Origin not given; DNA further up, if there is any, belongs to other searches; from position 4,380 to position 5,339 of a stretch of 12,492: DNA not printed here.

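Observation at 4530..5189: Cyclase has an N-terminal vicinal Cys-Cys and a non-canonical substrate-specifying pair (Lys...Thr)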

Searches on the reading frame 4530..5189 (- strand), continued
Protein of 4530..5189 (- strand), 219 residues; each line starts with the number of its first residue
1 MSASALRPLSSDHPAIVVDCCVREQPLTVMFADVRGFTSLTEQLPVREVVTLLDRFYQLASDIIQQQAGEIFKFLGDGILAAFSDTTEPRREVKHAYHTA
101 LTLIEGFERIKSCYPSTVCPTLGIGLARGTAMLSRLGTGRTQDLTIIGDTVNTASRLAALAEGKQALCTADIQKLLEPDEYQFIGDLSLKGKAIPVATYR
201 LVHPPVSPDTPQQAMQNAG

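Call 10: find_encoding_contigs(protein=P0004, flank=8000, max_places=3)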
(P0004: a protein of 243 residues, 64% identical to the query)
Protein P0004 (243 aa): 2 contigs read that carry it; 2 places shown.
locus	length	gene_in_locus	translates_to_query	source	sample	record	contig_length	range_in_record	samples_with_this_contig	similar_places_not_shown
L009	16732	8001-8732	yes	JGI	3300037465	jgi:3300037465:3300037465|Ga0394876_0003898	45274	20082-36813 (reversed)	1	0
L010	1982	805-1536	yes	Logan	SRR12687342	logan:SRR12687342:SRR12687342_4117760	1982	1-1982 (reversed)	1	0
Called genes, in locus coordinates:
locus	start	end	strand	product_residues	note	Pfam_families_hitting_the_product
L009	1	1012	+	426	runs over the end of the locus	PF07690:MFS_1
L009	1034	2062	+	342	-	-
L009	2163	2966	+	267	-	PF01972:SDH_protease, PF25145:NfeD1b_N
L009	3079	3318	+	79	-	-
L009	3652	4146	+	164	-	-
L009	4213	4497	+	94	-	-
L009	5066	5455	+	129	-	-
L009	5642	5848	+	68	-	-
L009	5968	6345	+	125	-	-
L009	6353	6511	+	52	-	-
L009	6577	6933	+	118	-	PF00403:HMA (weak)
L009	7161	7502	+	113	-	PF00376:MerR, PF13411:MerR_1, PF09278:MerR-DNA-bind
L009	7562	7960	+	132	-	-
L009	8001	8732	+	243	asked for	PF00211:Guanylate_cyc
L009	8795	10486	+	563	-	PF00403:HMA, PF01134:GIDA (weak), PF01266:DAO (faint), PF07992:Pyr_redox_2, PF12831:FAD_oxidored, PF13738:Pyr_redox_3 (weak), PF00070:Pyr_redox, PF02852:Pyr_redox_dim, +2 more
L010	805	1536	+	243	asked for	PF00211:Guanylate_cyc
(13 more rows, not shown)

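Call 11: find_encoding_contigs(protein=P0008, flank=8000, max_places=3)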
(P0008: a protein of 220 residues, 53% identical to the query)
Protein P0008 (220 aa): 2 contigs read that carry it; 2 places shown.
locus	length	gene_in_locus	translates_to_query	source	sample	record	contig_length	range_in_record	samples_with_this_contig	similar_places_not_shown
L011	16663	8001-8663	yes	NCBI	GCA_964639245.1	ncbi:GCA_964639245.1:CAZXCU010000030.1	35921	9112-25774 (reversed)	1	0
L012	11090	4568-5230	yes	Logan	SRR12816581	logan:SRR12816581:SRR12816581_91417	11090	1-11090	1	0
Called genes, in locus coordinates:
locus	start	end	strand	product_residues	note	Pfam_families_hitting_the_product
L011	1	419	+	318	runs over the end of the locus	-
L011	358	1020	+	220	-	PF14460:Prok-E2_D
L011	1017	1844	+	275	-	PF00899:ThiF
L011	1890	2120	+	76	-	-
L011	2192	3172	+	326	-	PF01507:PAPS_reduct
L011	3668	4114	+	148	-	PF11578:DUF3237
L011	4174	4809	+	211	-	PF12324:HTH_15 (weak), PF03243:MerB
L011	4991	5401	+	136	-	PF00376:MerR, PF13411:MerR_1, PF09278:MerR-DNA-bind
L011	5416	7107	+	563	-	PF00403:HMA, PF01266:DAO (faint), PF01134:GIDA (weak), PF07992:Pyr_redox_2, PF12831:FAD_oxidored, PF13738:Pyr_redox_3, PF00070:Pyr_redox, PF02852:Pyr_redox_dim, +3 more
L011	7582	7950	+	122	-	PF00376:MerR, PF13411:MerR_1, PF09278:MerR-DNA-bind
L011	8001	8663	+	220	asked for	PF00211:Guanylate_cyc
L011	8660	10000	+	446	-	PF01262:AlaDh_PNT_C (faint), PF01266:DAO (faint), PF03486:HI0933_like (faint), PF05834:Lycopene_cycl (weak), PF07992:Pyr_redox_2, PF13738:Pyr_redox_3, PF00070:Pyr_redox, PF02852:Pyr_redox_dim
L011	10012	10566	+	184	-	PF00578:AhpC-TSA, PF08534:Redoxin, PF13905:Thioredoxin_8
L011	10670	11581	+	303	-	PF00403:HMA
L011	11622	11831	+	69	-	-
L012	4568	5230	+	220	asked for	PF00211:Guanylate_cyc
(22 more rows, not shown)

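Call 12: find_encoding_contigs(protein=P0011, flank=8000, max_places=3)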
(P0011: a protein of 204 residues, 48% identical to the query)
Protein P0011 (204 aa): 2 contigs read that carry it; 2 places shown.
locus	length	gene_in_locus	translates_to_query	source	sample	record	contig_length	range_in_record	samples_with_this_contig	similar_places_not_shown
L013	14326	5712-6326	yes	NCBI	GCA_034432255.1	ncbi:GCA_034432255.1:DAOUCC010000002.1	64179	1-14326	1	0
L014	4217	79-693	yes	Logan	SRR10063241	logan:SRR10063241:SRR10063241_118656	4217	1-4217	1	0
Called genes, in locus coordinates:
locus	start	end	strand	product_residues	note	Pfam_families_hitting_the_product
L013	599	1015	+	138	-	PF00376:MerR, PF13411:MerR_1, PF09278:MerR-DNA-bind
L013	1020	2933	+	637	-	PF00403:HMA, PF07992:Pyr_redox_2, PF12831:FAD_oxidored (weak), PF13738:Pyr_redox_3, PF00070:Pyr_redox, PF02852:Pyr_redox_dim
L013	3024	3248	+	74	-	PF11431:Transport_MerF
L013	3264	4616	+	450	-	PF00890:FAD_binding_2 (faint), PF01262:AlaDh_PNT_C (faint), PF01266:DAO (faint), PF03486:HI0933_like (faint), PF07992:Pyr_redox_2, PF13738:Pyr_redox_3 (weak), PF00070:Pyr_redox, PF02852:Pyr_redox_dim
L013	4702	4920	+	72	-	-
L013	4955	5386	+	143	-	-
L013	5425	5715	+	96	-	-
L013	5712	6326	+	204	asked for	PF00211:Guanylate_cyc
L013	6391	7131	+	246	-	PF12324:HTH_15 (weak), PF03243:MerB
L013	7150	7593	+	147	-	PF11578:DUF3237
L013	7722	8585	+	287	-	PF00403:HMA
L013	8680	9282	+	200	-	PF18423:zf_CopZ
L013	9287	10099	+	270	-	-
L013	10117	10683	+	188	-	PF00578:AhpC-TSA, PF08534:Redoxin, PF13905:Thioredoxin_8 (weak)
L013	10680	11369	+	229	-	PF02683:DsbD_TM (weak)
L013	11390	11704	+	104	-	PF05052:MerE (weak)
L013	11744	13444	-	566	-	-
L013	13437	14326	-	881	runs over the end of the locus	-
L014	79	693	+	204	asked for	PF00211:Guanylate_cyc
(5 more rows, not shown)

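Call 14: find_related_loci(query=A1, collection=genome_contigs, flank=8000)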
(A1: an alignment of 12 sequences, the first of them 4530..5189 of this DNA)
Query A1 (219 aa) in genome_contigs; peptide patterns used: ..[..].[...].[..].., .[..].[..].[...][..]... (x = any residue, [..] = any of these).
600 stretches matched a pattern (row limit reached: there are more); 583 encode a relative of the query (tblastn E <= 1e-3); the best 80 are kept; 80 distinct loci.
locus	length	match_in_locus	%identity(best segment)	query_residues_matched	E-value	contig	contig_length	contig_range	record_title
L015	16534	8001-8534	37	27-201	3e-29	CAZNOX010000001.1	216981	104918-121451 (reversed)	MAG TPA_asm: uncultured bacterium isolate binchicken_co271_194 genome assembly, contig: NODE_30_length_216981_cov_15.544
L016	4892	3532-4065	33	24-202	5e-29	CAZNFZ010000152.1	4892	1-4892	MAG TPA_asm: uncultured Methanosarcinales archaeon isolate binchicken_co165_133 genome assembly, contig: k141_1840606, w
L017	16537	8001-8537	35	27-202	6e-29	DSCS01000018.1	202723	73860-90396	MAG TPA_asm: Bacillota bacterium isolate SpSt-1200 Ga0129302_1000002, whole genome shotgun sequence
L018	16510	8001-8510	38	27-198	1e-28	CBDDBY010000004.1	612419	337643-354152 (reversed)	MAG: Dehalococcoidia bacterium isolate 6451269b-cfe0-478f-bad6-08f7be57dee7 genome assembly, contig: contig_4, whole gen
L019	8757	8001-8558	32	20-200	8e-29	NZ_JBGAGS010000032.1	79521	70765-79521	MAG: Prosthecobacter sp. isolate MAG_MBR_H125.70 MBRH125-70_opera_contig_1288, whole genome shotgun sequence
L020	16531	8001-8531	32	23-203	3e-28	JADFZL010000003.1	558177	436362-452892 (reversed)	MAG: Candidatus Riflebacteria bacterium isolate nHGRbin4 nHGR_bin4_NODE_3_length_558177_cov_18.082265, whole genome shot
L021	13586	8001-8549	31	23-200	4e-28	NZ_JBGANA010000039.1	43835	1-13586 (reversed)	MAG: Prosthecobacter sp. isolate MAG_AAO_H125.6 AAOH125-6_opera_contig_2094, whole genome shotgun sequence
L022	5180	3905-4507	32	24-219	8e-28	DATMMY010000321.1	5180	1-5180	MAG TPA_asm: Candidatus Solibacter sp. isolate SMAG_U12836 k141_3900791, whole genome shotgun sequence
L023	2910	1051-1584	32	24-202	2e-27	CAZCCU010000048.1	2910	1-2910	MAG TPA_asm: uncultured Methanosarcinales archaeon isolate SRP119689_co1_339 genome assembly, contig: NODE_62713_length_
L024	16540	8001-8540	37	25-201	1e-27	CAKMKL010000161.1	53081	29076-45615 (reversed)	uncultured Paenibacillus sp. isolate OKU20 genome assembly, contig: MEGAHIT_co_assembly_000000032896, whole genome shotg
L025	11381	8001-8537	37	27-201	4e-27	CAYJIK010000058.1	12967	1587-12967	MAG TPA_asm: uncultured Oscillospiraceae bacterium isolate ERP123703_co1_345 genome assembly, contig: NODE_5075_length_1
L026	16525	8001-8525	36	28-201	3e-27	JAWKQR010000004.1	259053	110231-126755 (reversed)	MAG: bacterium isolate ABC1.178 ABC1.178.fa-4, whole genome shotgun sequence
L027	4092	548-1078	34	28-201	3e-27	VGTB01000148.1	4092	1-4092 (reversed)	MAG: Deltaproteobacteria bacterium isolate M_DeepCast_400m_m1_009 M_DeepCast_400m_m1_009_Ga0194112_10051547, whole genom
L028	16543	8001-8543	31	27-199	5e-27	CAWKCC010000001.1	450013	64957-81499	MAG: uncultured Solirubrobacterales bacterium isolate MFD09779.bin.1.82 genome assembly, contig: contig_10954, whole gen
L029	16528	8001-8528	35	28-202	5e-27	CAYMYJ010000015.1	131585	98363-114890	MAG TPA_asm: uncultured Bradymonadales bacterium isolate SRP118108_co3_390 genome assembly, contig: NODE_28_length_13158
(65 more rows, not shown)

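Call 16: search_protein_families(library=padloc, proteins=[window:4530-5189:-], max_evalue=0.01)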
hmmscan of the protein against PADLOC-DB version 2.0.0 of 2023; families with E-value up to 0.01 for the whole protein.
window:4530-5189:- (219 aa): 12 families
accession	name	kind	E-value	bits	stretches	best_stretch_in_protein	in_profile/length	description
PDLC02367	PycC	-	1.4e-19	68.5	1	27-178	44-194/226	-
PDLC00734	PycC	-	3.5e-17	60.6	1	24-157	187-320/374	Pycsar cyclase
PDLC00766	PycC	-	9.8e-14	49.4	1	27-178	44-197/232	Pycsar cyclase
PDLC00765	PycC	-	1.7e-13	48.5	1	29-179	260-415/477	Pycsar cyclase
PDLC02369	PycC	-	2.8e-09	34.9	1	27-179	47-194/248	-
PDLC02370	PycC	-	8.2e-09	33.3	1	28-179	83-241/340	-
PDLC02366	PycC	-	9e-09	32.8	1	24-172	275-429/486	-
PDLC02368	PycC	-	3.5e-07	28.1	1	27-164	45-185/234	-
PDLC00764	PycC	-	8.6e-07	26.2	1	27-90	95-158/449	Pycsar cyclase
PDLC00761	PycC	-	5.4e-05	20.2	1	29-85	108-164/438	Pycsar cyclase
PDLC00762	PycC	-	0.00016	18.7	1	24-155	280-424/508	Pycsar cyclase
PDLC00763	PycC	-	0.00081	16.8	1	29-168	56-199/268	Pycsar cyclase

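Call 43: predict_structure(alignment_id=A4)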
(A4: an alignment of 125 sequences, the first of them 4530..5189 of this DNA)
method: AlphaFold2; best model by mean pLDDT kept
length: 219 residues; sequences in the alignment: 125
mean_pLDDT: 85.9   pTM: 0.81
mean pLDDT of the five models: 85.9, 85.8, 85.4, 85.3, 84.6
residues with pLDDT >= 90: 153; 70-90: 31; 50-70: 6; < 50: 29
segments of 3 or more residues with pLDDT < 50: 1-19, 210-219
pLDDT, mean of each block of 10 residues (from residue 1): 32 40 92 93 92 96 98 95 95 98 96 79 98 83 89 97 95 98 97 96 77 47
secondary structure, 60 per line:
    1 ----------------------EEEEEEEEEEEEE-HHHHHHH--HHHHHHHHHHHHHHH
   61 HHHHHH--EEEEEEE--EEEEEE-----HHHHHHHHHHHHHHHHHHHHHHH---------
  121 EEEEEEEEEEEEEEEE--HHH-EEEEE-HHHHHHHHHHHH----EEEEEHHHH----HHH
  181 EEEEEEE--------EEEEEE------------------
elements in order: E23-35 H37-43 H46-66 E69-75 E78-83 H89-111 E121-136 E143-147 H149-160 E165-169 H170-173 E181-187 E196-201

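Call 45: find_homologous_proteins(query=A1, max_evalue=1e-20)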
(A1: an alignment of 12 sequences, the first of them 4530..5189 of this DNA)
Query A1 (12 sequences) (219 aa, profile of the alignment): 1705 proteins with E <= 1e-20 among 8000 candidates; the best 120 are listed.
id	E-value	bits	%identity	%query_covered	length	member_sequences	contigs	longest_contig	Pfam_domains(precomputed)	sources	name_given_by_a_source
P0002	4.0e-106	371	86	100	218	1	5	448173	PF00211.26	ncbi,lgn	-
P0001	4.2e-105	368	100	100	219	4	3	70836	PF00211.26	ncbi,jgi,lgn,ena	-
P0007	5.1e-105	368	54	88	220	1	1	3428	PF00211.26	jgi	jgi:adenylate cyclase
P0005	9.9e-104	363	63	100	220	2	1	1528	PF00211.26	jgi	-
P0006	1.6e-103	363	55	93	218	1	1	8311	PF00211.26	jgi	jgi:adenylate cyclase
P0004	1.8e-103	363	64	100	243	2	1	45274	PF00211.26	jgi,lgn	jgi:adenylate cyclase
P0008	8.0e-103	360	53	92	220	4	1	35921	PF00211.26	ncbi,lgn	-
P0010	1.3e-100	353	50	87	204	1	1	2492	PF00211.26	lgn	-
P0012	1.5e-99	350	48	88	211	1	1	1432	PF00211.26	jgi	jgi:adenylate cyclase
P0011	5.9e-99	348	48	88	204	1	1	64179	PF00211.26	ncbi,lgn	-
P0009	1.6e-98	346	50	88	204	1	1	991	PF00211.26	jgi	jgi:class 3 adenylate cyclase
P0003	1.6e-90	320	82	87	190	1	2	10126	PF00211.26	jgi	jgi:class 3 adenylate cyclase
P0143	2.0e-36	143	34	86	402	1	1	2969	PF00211.26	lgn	-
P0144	3.2e-36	143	33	88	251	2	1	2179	PF00211.26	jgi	jgi:adenylate cyclase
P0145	4.9e-36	142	35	80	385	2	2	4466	PF00211.26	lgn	-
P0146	1.0e-35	141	33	80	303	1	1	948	PF00211.26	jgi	jgi:class 3 adenylate cyclase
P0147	2.3e-35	140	36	80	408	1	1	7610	PF00211.26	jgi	jgi:adenylate cyclase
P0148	2.3e-35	140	32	81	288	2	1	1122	PF00211.26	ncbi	ncbi:MAG: adenylate/guanylate cyclase domain-containing protein, partial [Candidatus Norongarragalin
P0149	5.2e-35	139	34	84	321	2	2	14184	PF00211.26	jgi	-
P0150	6.5e-35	138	33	78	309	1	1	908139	PF00211.26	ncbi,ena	-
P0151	8.5e-35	138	36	87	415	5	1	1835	PF00211.26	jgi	jgi:adenylate cyclase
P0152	9.2e-35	138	36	87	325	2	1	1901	PF00211.26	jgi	jgi:adenylate cyclase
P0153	1.0e-34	138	34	80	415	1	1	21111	PF00211.26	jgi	jgi:adenylate cyclase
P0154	1.1e-34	138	36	80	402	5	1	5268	PF00211.26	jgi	jgi:adenylate cyclase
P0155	1.7e-34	137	34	71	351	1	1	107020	PF00211.26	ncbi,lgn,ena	-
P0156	2.0e-34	137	34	80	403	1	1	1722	PF00211.26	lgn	-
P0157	2.3e-34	137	40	78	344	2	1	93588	PF00211.26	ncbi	-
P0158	3.4e-34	136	37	83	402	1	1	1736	PF00111.33,PF00211.26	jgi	jgi:adenylate cyclase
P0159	3.8e-34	136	34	78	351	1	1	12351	PF00211.26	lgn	-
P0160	6.7e-34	135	32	87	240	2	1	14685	PF00211.26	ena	-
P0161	8.4e-34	135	32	83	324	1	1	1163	PF00211.26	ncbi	-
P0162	1.1e-33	134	34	80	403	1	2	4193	PF00211.26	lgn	-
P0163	1.5e-33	134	31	80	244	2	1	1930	PF00211.26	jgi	-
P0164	1.5e-33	134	31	81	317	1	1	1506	PF00211.26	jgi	jgi:adenylate cyclase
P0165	1.7e-33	134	33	70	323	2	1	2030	PF00211.26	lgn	-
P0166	3.3e-33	133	30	79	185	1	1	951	PF00211.26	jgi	jgi:adenylate cyclase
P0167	3.4e-33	133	32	83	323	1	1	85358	PF00211.26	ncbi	ncbi:MAG: adenylate/guanylate cyclase domain-containing protein [Nanoarchaeota archaeon]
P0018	3.5e-33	133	34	80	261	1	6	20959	PF00211.26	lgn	-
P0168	3.8e-33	133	30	80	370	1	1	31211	PF00211.26,PF00072.31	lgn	-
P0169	4.2e-33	133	33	83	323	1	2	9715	PF00211.26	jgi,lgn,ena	-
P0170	4.4e-33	132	30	81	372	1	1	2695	PF00211.26,PF00072.31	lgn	-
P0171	4.6e-33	132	35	80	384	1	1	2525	PF00211.26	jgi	jgi:adenylate cyclase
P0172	4.7e-33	132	31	83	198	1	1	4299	PF00211.26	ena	-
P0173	5.0e-33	132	33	82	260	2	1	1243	PF00211.26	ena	-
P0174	5.2e-33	132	32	82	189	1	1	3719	PF00211.26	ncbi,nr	ncbi:MAG: adenylyl cyclase class-3/4/guanylyl cyclase, partial [Gemmatimonadetes bacterium]|nr:adeny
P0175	5.9e-33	132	35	85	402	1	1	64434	PF00211.26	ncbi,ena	-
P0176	6.1e-33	132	31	80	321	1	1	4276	PF00211.26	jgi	jgi:adenylate cyclase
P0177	6.1e-33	132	37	67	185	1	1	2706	PF00211.26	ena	-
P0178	6.2e-33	132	28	81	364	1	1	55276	PF00211.26,PF00072.31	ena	-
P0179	6.4e-33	132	37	79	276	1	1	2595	PF00211.26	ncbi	-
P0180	6.7e-33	132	35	81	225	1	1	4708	PF00211.26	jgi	jgi:adenylate cyclase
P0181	7.1e-33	132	33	88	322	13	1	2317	PF00211.26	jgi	-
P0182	7.4e-33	132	29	80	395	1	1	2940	PF00672.31,PF00211.26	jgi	jgi:class 3 adenylate cyclase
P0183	8.2e-33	132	34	80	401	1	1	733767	PF00211.26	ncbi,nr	ncbi:MAG: adenylate/guanylate cyclase domain-containing protein [Archangiaceae bacterium]|nr:adenyla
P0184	8.8e-33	131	33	81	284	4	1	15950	PF00211.26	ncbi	-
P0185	9.7e-33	131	30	81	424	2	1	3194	PF13185.13,PF01590.33,PF13492.13,PF00211.26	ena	-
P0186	9.9e-33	131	36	80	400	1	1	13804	PF00211.26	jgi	jgi:class 3 adenylate cyclase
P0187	1.4e-32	131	31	81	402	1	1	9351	PF00211.26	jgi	jgi:adenylate cyclase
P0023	1.5e-32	131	33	79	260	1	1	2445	PF00211.26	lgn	-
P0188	1.7e-32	131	33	91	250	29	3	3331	PF00211.26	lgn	-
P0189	2.1e-32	130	32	80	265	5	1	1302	PF00211.26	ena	-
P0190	2.5e-32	130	34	87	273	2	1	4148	PF00211.26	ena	-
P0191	2.6e-32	130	33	82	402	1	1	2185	PF05226.17,PF00211.26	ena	-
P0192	2.6e-32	130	32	82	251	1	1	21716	PF00211.26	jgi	jgi:adenylate cyclase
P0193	2.8e-32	130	38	78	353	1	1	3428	PF00211.26,PF00072.31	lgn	-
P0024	3.5e-32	130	33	78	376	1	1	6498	PF00211.26,PF00072.31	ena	-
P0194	3.8e-32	129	33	67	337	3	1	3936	PF13185.13,PF01590.33,PF00211.26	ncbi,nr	ncbi:MAG: GAF domain-containing protein, partial [Deltaproteobacteria bacterium]|nr:GAF domain-conta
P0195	3.8e-32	129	34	92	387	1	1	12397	PF13185.13,PF01590.33,PF13492.13,PF00211.26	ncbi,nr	ncbi:GAF domain-containing protein [Candidatus Gracilibacteria bacterium]|nr:GAF domain-containing p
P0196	3.8e-32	129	31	81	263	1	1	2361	PF00211.26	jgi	jgi:adenylate cyclase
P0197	3.8e-32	129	35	76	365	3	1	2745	PF00211.26,PF00072.31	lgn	-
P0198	3.9e-32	129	33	83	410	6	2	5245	PF00211.26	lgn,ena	-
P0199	4.2e-32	129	33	86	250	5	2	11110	PF00211.26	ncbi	-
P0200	4.3e-32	129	30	83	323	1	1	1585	PF00211.26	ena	-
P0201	4.6e-32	129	33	82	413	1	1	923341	PF00211.26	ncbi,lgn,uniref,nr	ncbi:adenylate cyclase 1 [Leptospira ryugenii]|uniref:Adenylate cyclase 1 n=1 Tax=Leptospira ryugeni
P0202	4.6e-32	129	31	81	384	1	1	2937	PF00211.26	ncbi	-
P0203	5.1e-32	129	34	80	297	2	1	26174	PF00211.26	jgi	jgi:adenylate cyclase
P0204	5.3e-32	129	35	79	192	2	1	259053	PF00211.26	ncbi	ncbi:MAG: adenylate/guanylate cyclase domain-containing protein [bacterium]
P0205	5.4e-32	129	35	78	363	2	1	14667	PF00211.26,PF00072.31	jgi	jgi:class 3 adenylate cyclase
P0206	5.7e-32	129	42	63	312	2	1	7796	PF00111.33,PF00211.26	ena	-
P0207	5.8e-32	129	33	81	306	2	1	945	PF00211.26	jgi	jgi:adenylate cyclase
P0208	6.8e-32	129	31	89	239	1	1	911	PF00211.26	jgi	jgi:adenylate cyclase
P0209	7.3e-32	128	35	80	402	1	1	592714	PF00211.26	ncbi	-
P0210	7.4e-32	128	31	82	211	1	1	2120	PF00211.26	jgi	jgi:adenylate cyclase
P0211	9.6e-32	128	32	82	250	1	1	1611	PF00211.26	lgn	-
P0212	1.0e-31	128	31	80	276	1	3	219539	PF00211.26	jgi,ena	-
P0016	1.0e-31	128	34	78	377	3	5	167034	PF00211.26,PF00072.31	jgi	-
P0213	1.1e-31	128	31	80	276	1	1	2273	PF00211.26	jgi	-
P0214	1.2e-31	128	33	85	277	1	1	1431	PF00211.26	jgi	jgi:adenylate cyclase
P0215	1.3e-31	128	31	80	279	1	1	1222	PF00211.26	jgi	jgi:adenylate cyclase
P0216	1.9e-31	127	34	80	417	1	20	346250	PF00211.26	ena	-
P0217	2.0e-31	127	31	81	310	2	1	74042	PF13185.13,PF01590.33,PF13492.13,PF00211.26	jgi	jgi:adenylate cyclase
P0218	2.0e-31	127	34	82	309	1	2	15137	PF00211.26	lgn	-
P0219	2.1e-31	127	34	81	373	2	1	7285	PF00211.26,PF00072.31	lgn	-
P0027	2.3e-31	127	33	78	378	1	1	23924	PF00211.26,PF00072.31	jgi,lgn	-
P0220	2.4e-31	127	31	80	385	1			PF13185.13,PF01590.33,PF13492.13,PF00211.26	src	-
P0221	2.7e-31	127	33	82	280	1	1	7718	PF13185.13,PF01590.33,PF00211.26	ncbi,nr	ncbi:MAG: GAF domain-containing protein, partial [Deltaproteobacteria bacterium]|nr:GAF domain-conta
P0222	2.7e-31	127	36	67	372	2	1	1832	PF13185.13,PF01590.33,PF13492.13,PF00211.26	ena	-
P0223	2.7e-31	127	32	81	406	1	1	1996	PF05226.17,PF00211.26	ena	-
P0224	2.8e-31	127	30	82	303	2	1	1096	PF13185.13,PF01590.33,PF13492.13,PF00211.26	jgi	-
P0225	2.9e-31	127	32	81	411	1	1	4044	PF00211.26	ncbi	-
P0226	3.1e-31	126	33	78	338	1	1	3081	PF00211.26,PF00072.31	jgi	jgi:class 3 adenylate cyclase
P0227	3.2e-31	126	34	82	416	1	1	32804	PF00211.26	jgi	jgi:adenylate cyclase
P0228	3.2e-31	126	30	80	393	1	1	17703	PF00672.31,PF00211.26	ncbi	-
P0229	3.3e-31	126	33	78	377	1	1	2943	PF00211.26,PF00072.31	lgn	-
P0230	3.4e-31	126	30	81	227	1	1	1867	PF00211.26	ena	-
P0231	3.5e-31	126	35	63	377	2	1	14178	PF00211.26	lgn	-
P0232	3.7e-31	126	32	70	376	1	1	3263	PF00211.26,PF00072.31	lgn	-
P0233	4.0e-31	126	34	80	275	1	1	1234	PF00211.26,PF00072.31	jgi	jgi:class 3 adenylate cyclase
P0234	4.0e-31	126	31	81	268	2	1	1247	PF00211.26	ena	-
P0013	4.2e-31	126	33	82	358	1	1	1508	PF00211.26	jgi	jgi:class 3 adenylate cyclase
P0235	4.2e-31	126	30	83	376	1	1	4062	PF00211.26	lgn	-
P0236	4.4e-31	126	33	81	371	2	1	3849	PF00211.26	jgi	jgi:adenylate cyclase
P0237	4.6e-31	126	33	79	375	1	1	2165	PF00211.26,PF00072.31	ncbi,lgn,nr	ncbi:MAG: response regulator [Rhodocyclaceae bacterium]|nr:response regulator [Rhodocyclaceae bacter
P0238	4.6e-31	126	32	81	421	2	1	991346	PF00211.26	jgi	-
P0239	4.7e-31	126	32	87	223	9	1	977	PF00211.26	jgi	jgi:adenylate cyclase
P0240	5.3e-31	126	35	82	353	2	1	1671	PF13185.13,PF01590.33,PF13492.13,PF00211.26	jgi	jgi:adenylate cyclase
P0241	6.1e-31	125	34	82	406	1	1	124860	PF00211.26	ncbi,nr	ncbi:adenylate/guanylate cyclase domain-containing protein [Leptospira sp. 96542]|nr:adenylate/guany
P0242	6.5e-31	125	32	81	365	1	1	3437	PF05226.17,PF00211.26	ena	-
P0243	6.7e-31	125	36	66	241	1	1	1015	PF00211.26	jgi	-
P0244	6.7e-31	125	34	81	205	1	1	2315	PF00211.26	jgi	jgi:adenylate cyclase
